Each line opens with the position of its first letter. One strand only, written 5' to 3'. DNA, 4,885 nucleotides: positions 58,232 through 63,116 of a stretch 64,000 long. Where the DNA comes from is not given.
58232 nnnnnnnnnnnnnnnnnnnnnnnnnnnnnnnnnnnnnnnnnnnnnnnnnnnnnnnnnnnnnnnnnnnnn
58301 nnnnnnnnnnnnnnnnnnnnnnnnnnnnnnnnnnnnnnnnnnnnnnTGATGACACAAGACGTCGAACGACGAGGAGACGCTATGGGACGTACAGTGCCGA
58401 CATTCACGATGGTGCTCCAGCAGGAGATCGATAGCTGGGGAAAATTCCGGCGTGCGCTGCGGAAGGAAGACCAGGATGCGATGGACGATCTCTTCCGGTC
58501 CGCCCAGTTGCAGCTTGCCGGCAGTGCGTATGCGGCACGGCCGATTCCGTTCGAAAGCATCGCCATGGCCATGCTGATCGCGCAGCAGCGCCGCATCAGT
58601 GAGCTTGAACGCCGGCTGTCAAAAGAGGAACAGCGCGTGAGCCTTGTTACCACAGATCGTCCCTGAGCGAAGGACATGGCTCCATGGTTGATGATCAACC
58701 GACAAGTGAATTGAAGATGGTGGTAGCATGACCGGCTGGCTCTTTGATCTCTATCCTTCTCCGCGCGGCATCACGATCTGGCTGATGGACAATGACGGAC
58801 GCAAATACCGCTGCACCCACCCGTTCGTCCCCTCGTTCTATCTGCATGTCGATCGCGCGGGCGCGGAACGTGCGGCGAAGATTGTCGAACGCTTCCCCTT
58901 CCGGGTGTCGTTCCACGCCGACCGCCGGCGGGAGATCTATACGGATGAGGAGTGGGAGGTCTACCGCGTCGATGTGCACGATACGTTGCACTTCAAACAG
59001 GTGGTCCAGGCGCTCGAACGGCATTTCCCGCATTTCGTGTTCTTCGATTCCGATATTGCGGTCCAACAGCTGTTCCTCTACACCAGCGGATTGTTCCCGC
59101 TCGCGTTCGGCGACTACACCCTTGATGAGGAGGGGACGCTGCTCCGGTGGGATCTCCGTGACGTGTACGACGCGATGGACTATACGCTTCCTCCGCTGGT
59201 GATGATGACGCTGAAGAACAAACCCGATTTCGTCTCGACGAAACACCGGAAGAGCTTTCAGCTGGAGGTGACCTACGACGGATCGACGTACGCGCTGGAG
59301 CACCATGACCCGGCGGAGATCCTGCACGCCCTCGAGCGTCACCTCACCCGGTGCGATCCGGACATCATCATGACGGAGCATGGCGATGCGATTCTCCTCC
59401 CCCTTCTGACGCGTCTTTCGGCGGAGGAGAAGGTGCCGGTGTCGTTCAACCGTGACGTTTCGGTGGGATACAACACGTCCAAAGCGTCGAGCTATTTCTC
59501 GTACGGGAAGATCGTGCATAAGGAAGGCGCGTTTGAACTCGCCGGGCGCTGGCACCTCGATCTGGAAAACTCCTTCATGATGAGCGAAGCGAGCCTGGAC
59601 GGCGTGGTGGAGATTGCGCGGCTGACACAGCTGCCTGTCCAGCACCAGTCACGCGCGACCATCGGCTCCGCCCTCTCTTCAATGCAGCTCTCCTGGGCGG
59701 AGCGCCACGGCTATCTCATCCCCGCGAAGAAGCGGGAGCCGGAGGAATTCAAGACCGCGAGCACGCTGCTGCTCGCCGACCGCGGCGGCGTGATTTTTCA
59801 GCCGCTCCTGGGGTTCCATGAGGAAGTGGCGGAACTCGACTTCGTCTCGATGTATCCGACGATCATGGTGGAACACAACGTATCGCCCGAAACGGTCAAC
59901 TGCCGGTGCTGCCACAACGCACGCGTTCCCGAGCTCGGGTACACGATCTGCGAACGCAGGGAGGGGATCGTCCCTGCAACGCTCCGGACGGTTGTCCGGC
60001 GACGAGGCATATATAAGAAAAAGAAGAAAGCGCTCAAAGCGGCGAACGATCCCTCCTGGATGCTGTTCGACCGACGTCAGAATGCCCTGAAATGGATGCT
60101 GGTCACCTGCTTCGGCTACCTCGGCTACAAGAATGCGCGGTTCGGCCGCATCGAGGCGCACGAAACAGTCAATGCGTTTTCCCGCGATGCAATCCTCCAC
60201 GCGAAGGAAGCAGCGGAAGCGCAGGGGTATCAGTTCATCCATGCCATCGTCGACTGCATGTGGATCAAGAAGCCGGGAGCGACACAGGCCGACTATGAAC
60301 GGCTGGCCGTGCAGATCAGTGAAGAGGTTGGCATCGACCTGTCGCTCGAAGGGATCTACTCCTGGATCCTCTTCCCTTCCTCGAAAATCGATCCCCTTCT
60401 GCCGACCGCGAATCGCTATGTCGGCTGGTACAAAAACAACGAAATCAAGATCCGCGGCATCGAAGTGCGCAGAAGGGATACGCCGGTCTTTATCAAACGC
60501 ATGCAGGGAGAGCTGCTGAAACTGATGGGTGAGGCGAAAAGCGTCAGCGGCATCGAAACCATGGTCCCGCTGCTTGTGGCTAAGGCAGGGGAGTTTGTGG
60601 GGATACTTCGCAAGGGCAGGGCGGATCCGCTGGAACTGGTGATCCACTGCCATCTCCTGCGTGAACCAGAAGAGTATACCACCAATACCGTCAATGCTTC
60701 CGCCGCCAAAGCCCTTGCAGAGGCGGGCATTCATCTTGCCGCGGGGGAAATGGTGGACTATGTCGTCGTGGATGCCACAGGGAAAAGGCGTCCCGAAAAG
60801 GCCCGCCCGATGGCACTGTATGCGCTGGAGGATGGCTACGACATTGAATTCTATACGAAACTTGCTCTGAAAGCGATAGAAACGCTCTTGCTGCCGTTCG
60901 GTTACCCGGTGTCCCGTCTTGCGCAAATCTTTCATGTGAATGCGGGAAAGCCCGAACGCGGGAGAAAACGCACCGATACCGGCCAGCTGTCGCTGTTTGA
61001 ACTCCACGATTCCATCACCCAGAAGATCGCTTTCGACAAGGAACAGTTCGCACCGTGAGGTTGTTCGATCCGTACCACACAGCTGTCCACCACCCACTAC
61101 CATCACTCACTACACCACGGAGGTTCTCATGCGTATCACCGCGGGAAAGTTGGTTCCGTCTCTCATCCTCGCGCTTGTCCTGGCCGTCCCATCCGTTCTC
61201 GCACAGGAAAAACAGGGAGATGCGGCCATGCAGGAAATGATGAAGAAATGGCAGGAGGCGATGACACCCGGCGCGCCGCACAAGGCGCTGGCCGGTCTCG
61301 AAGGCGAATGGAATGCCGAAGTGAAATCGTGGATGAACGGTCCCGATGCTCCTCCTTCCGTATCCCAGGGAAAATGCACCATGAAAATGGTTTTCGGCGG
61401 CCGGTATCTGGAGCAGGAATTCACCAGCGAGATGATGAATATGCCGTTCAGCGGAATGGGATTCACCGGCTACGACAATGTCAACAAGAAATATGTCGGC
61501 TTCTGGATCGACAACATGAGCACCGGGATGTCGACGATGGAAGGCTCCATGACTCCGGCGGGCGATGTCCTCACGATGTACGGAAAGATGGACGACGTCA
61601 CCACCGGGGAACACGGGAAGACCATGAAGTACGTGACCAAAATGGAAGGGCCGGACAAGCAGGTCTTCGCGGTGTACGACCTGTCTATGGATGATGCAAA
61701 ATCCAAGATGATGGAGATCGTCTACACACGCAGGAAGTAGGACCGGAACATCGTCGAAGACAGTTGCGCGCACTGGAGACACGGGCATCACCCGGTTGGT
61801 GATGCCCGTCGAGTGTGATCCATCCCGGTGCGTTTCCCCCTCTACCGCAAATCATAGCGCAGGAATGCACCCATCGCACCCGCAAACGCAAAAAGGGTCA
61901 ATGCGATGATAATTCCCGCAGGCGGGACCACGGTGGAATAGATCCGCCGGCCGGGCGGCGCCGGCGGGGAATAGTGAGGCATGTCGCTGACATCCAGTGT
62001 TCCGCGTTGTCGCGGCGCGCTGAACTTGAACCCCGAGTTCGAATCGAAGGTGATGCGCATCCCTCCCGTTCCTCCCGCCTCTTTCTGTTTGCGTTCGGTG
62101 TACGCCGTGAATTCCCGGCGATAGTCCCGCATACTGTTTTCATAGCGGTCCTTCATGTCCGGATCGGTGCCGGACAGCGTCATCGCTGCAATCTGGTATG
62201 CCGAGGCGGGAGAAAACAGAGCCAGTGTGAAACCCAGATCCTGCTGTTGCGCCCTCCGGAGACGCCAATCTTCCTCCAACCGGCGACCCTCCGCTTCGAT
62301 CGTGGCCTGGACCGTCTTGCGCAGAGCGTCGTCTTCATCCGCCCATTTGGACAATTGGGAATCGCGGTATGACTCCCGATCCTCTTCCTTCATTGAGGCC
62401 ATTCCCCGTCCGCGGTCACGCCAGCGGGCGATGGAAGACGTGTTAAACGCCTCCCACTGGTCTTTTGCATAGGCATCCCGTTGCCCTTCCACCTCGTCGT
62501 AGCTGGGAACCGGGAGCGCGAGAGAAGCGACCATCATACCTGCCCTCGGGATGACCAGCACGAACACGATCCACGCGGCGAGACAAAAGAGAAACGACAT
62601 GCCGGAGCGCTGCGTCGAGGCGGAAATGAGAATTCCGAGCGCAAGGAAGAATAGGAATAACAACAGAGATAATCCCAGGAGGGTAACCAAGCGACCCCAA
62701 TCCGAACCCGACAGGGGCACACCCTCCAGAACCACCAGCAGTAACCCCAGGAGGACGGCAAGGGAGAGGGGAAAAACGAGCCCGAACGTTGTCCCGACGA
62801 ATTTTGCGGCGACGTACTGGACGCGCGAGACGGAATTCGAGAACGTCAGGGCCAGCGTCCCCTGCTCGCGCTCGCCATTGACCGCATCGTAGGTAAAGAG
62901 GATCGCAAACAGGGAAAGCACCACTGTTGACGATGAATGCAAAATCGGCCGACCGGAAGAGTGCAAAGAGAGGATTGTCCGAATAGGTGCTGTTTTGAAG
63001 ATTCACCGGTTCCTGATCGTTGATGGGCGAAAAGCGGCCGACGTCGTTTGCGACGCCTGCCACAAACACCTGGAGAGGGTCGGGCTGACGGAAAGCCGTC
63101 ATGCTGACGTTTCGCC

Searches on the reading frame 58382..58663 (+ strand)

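Call 35: search_protein_families(library=pfam, proteins=[window:58382-58663:+], max_evalue=1)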
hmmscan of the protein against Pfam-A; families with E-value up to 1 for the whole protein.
window:58382-58663:+ (94 aa): 1 family
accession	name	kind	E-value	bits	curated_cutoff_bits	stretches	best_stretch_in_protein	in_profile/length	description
PF04508.17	Pox_A_type_inc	-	0.0094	16.2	21.4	1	69-81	7-19/23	Viral A-type inclusion protein repeat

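Call 47: search_protein_families(library=ncbifam, proteins=[window:58382-58663:+], max_evalue=0.001)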
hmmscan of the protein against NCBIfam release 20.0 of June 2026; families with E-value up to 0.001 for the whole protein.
window:58382-58663:+ (94 aa): 0 families

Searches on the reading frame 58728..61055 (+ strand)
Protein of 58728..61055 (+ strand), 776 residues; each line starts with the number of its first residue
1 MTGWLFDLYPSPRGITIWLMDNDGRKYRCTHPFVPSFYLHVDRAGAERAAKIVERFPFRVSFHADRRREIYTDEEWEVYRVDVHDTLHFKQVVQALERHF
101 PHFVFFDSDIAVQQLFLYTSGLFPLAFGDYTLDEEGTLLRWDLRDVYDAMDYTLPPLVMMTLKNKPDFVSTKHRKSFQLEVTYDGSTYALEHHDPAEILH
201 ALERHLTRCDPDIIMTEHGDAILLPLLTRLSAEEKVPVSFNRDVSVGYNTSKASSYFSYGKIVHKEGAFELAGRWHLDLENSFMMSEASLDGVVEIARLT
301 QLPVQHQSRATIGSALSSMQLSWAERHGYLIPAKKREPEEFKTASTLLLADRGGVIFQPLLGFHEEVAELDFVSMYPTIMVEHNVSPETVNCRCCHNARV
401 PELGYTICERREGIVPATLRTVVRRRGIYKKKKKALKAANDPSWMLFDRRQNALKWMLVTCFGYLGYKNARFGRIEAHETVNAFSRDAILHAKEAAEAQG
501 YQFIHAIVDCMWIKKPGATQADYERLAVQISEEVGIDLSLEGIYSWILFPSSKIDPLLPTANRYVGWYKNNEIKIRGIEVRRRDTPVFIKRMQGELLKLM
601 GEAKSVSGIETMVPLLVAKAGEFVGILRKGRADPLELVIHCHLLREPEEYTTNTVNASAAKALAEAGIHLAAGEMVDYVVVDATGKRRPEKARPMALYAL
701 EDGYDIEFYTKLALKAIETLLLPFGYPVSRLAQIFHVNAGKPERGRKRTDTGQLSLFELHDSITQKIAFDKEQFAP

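Call 8: search_protein_families(library=pfam, proteins=[window:58728-61055:+], max_evalue=0.001)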
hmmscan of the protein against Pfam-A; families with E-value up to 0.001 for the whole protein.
window:58728-61055:+ (776 aa): 1 family
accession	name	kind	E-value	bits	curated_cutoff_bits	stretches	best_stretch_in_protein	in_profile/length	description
PF00136.26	DNA_pol_B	-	2.2e-31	109.6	23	1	320-708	19-437/453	DNA polymerase family B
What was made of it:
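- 58728..61058 (+): B-family DNA polymerase, last gene of the cassette. Pfam DNA_pol_B (call 8).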

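Call 47: search_protein_families(library=ncbifam, proteins=[window:58728-61055:+], max_evalue=0.001)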
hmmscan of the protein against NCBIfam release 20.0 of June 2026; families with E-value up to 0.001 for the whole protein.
window:58728-61055:+ (776 aa): 9 families
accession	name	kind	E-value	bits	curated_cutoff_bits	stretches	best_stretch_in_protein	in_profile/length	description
NF004416.0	PRK05761.1-2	equivalog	8.3e-119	397.9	516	1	4-723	2-648/665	type B DNA-directed DNA polymerase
NF004418.0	PRK05761.1-4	subfamily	2.3e-118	396.4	692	1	166-729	167-698/717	type B DNA-directed DNA polymerase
NF004417.0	PRK05761.1-3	equivalog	3.9e-51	174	780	1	286-682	416-808/858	DNA-directed DNA polymerase I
NF004419.0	PRK05761.1-5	equivalog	6.4e-46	156.8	1285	1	293-725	490-914/932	DNA-directed DNA polymerase I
NF004415.0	PRK05761.1-1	equivalog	1.2e-33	116.1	1289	1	290-732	429-865/883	DNA-directed DNA polymerase I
TIGR00592.1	pol2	superfamily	5.3e-29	100.9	239.95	1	352-686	801-1135/1176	DNA polymerase (pol2)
NF004421.0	PRK05762.1-2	equivalog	6.6e-15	54.5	570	1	294-680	365-744/795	DNA polymerase II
NF004422.0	PRK05762.1-4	equivalog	5.6e-07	28.3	1103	1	290-527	353-570/789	DNA polymerase II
NF004420.0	PRK05762.1-1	equivalog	0.00072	18.3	1435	0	314-517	371-557/783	DNA polymerase II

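Call 62: find_encoding_contigs(protein=window:58728-61055:+, flank=10000, max_places=5)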
Protein window:58728-61055:+ (776 aa): no gene with exactly this product is on record in the collection.

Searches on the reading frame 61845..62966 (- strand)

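Call 8: search_protein_families(library=pfam, proteins=[window:61845-62966:-], max_evalue=0.001)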
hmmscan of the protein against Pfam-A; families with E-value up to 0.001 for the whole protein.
window:61845-62966:- (374 aa): 3 families
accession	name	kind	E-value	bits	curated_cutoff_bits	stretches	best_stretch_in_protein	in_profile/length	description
PF12679.13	ABC2_membrane_2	-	2.6e-25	89.7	27.2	1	14-273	75-251/283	ABC-2 family transporter protein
PF12040.14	DUF3526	-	4.4e-09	37.6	25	1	218-294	48-124/144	Domain of unknown function (DUF3526)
PF12698.13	ABC2_membrane_3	-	1.4e-06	28.1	31.6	1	16-139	171-287/347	ABC-2 family transporter protein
